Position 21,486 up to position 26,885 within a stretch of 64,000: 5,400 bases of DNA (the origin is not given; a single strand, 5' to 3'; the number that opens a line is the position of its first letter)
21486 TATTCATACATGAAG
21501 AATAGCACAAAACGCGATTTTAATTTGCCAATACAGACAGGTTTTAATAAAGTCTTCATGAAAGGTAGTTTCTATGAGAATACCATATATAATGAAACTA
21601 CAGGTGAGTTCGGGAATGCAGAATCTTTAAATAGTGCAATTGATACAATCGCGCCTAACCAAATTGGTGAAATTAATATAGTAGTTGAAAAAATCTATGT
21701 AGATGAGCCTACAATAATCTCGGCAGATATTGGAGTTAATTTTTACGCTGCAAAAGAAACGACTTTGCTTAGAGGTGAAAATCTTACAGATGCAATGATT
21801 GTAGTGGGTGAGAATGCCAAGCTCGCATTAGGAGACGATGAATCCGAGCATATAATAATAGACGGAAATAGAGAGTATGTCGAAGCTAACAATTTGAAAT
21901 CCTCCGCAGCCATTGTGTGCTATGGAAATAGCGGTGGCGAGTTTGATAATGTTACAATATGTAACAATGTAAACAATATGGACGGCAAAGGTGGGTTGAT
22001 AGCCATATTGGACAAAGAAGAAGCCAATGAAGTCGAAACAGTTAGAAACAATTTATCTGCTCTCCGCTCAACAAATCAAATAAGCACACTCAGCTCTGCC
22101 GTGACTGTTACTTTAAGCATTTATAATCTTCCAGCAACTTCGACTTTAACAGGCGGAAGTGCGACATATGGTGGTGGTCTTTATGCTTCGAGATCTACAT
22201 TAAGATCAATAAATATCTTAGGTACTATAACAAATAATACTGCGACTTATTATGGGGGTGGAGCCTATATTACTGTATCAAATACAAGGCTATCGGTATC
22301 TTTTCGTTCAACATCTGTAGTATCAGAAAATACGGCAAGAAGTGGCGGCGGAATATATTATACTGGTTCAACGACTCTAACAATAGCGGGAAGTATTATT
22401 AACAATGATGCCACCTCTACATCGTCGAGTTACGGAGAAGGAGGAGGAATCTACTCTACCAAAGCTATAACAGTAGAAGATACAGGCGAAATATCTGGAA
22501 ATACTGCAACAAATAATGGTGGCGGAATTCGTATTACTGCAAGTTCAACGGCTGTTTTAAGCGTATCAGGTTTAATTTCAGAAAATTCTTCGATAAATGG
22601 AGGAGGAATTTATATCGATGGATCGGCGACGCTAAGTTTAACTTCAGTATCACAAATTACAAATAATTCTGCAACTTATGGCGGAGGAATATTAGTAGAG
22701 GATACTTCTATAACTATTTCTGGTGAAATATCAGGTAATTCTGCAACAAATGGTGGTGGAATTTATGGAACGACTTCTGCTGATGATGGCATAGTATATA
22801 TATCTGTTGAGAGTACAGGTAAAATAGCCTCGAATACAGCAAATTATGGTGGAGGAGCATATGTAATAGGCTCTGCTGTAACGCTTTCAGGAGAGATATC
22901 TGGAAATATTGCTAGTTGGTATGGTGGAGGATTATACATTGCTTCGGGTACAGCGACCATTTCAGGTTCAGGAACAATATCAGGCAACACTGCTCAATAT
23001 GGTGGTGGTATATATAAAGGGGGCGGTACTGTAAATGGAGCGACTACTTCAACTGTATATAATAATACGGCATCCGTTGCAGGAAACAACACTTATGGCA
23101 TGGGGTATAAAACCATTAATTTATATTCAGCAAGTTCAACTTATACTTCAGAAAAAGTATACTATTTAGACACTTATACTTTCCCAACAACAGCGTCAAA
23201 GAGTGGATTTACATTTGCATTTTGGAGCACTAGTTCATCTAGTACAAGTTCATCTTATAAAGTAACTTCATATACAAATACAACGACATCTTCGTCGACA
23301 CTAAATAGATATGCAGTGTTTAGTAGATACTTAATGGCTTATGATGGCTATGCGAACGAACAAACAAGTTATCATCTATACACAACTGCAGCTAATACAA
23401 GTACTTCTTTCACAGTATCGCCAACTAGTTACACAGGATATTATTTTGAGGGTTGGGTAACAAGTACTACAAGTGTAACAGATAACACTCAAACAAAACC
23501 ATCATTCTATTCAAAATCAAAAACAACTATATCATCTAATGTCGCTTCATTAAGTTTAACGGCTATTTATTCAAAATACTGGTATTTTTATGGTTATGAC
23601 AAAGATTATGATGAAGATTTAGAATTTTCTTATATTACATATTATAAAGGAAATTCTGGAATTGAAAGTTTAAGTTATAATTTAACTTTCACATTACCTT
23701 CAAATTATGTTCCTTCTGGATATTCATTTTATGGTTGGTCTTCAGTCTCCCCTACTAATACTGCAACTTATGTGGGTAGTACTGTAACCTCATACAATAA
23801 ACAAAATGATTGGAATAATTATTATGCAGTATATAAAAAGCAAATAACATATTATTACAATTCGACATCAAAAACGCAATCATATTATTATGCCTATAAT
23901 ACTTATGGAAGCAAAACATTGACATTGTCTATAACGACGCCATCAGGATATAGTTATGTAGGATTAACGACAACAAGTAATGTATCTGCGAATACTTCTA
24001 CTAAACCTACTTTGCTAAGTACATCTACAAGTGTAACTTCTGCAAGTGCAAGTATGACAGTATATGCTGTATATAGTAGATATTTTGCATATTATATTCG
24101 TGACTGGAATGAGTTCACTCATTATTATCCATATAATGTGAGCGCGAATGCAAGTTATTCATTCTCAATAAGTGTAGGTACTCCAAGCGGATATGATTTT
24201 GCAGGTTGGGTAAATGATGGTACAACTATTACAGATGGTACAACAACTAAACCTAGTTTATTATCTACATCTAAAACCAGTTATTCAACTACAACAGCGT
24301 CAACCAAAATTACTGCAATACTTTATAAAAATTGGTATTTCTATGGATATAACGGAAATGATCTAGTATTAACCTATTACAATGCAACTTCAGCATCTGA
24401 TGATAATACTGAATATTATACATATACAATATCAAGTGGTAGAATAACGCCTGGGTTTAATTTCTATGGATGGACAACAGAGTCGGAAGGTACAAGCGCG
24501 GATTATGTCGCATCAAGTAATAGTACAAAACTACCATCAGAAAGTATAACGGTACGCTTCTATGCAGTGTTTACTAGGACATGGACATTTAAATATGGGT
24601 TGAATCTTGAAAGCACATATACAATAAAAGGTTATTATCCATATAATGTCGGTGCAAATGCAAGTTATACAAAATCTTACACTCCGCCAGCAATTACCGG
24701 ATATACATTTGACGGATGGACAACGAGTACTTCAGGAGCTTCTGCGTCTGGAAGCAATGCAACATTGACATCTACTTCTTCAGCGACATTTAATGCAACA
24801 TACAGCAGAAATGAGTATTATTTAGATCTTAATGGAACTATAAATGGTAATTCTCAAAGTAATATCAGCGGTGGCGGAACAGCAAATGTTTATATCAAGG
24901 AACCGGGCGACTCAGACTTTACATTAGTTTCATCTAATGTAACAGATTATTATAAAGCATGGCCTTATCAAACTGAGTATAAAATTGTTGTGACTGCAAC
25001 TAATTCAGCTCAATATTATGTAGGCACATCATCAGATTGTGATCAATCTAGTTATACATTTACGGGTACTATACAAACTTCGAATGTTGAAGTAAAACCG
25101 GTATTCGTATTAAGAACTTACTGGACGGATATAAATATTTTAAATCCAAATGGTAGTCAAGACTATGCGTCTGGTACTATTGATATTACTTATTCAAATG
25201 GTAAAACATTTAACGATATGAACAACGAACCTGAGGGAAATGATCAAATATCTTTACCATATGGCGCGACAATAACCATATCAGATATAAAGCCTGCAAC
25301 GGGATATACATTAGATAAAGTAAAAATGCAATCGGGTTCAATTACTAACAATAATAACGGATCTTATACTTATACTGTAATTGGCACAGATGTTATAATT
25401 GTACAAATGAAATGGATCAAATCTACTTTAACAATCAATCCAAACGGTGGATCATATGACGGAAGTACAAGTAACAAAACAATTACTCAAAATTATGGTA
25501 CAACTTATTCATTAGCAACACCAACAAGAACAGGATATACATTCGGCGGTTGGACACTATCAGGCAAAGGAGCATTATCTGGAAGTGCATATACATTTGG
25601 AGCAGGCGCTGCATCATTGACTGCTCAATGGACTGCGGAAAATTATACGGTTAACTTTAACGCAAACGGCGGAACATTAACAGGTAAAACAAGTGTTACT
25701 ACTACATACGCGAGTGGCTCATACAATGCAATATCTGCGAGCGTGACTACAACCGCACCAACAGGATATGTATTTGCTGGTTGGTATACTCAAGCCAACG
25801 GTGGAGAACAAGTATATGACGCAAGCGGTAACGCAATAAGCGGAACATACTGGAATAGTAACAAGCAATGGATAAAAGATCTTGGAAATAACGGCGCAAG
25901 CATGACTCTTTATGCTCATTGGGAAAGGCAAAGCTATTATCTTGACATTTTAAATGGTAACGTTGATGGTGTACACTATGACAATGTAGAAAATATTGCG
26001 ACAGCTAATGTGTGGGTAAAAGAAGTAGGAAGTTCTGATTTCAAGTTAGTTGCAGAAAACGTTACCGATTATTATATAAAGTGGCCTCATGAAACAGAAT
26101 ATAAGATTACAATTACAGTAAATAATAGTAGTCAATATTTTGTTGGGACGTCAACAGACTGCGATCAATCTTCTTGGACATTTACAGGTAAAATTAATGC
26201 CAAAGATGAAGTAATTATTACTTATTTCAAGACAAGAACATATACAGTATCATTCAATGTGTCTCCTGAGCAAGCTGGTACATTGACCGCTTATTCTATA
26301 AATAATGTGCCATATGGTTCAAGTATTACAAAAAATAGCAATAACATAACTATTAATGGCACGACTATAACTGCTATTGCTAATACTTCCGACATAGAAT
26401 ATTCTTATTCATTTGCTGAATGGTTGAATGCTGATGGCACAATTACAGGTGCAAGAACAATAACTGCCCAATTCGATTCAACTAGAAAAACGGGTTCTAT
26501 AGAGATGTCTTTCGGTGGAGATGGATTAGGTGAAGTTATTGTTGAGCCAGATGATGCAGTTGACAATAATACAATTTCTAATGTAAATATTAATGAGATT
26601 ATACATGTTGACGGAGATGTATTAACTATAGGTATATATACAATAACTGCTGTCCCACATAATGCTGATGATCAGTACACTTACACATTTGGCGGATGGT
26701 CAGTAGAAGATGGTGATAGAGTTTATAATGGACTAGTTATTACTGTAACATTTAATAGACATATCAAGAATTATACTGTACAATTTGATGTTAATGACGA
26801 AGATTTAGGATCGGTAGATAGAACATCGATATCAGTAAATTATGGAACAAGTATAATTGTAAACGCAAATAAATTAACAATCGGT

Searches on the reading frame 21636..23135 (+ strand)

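Call 85: search_protein_families(library=pfam, proteins=[window:21636-23135:+], max_evalue=0.01)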
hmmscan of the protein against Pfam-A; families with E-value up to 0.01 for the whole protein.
window:21636-23135:+ (500 aa): 1 family
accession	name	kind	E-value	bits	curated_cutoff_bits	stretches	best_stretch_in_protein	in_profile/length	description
PF02415.23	Chlam_PMP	-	5.9e-06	26.4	20.6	0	286-298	4-16/19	Chlamydia polymorphic membrane protein (Chlamydia_PMP) repeat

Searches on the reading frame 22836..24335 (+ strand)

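Call 85: search_protein_families(library=pfam, proteins=[window:22836-24335:+], max_evalue=0.01)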
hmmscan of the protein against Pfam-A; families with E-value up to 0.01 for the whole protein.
window:22836-24335:+ (500 aa): 1 family
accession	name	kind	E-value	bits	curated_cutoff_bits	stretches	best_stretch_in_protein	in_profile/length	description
PF09479.16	Flg_new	-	0.00022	21.7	27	1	101-148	10-56/65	Listeria-Bacteroides repeat domain (List_Bact_rpt)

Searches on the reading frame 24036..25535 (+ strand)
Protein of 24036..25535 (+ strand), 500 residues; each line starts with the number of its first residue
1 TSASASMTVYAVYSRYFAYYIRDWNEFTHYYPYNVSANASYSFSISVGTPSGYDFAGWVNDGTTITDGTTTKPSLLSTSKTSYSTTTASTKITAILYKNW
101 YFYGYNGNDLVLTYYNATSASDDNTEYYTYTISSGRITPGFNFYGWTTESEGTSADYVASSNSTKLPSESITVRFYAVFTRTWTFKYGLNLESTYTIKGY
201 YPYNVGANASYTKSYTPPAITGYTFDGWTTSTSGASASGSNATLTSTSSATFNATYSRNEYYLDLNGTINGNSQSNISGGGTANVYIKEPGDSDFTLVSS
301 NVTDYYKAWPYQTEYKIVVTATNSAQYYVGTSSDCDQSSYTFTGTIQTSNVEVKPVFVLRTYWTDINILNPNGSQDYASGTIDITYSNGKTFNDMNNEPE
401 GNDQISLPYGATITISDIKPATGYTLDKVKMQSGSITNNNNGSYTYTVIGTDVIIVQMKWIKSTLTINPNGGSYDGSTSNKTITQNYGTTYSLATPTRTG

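Call 85: search_protein_families(library=pfam, proteins=[window:24036-25535:+], max_evalue=0.01)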
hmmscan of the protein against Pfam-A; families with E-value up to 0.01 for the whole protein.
window:24036-25535:+ (500 aa): 2 families
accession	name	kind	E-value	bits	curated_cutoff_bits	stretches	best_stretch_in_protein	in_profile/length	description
PF09479.16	Flg_new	-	3.9e-06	27.3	27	1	203-254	14-64/65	Listeria-Bacteroides repeat domain (List_Bact_rpt)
PF18998.6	Flg_new_2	-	0.0063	16.9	23.6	1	221-259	33-72/73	Divergent InlB B-repeat domain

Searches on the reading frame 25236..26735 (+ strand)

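Call 85: search_protein_families(library=pfam, proteins=[window:25236-26735:+], max_evalue=0.01)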
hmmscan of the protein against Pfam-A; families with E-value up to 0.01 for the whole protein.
window:25236-26735:+ (500 aa): 2 families
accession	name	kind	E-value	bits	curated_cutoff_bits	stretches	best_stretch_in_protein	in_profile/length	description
PF09479.16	Flg_new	-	1.4e-13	51.1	27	2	137-196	1-51/65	Listeria-Bacteroides repeat domain (List_Bact_rpt)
PF18998.6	Flg_new_2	-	4e-06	27.1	23.6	1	64-135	2-72/73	Divergent InlB B-repeat domain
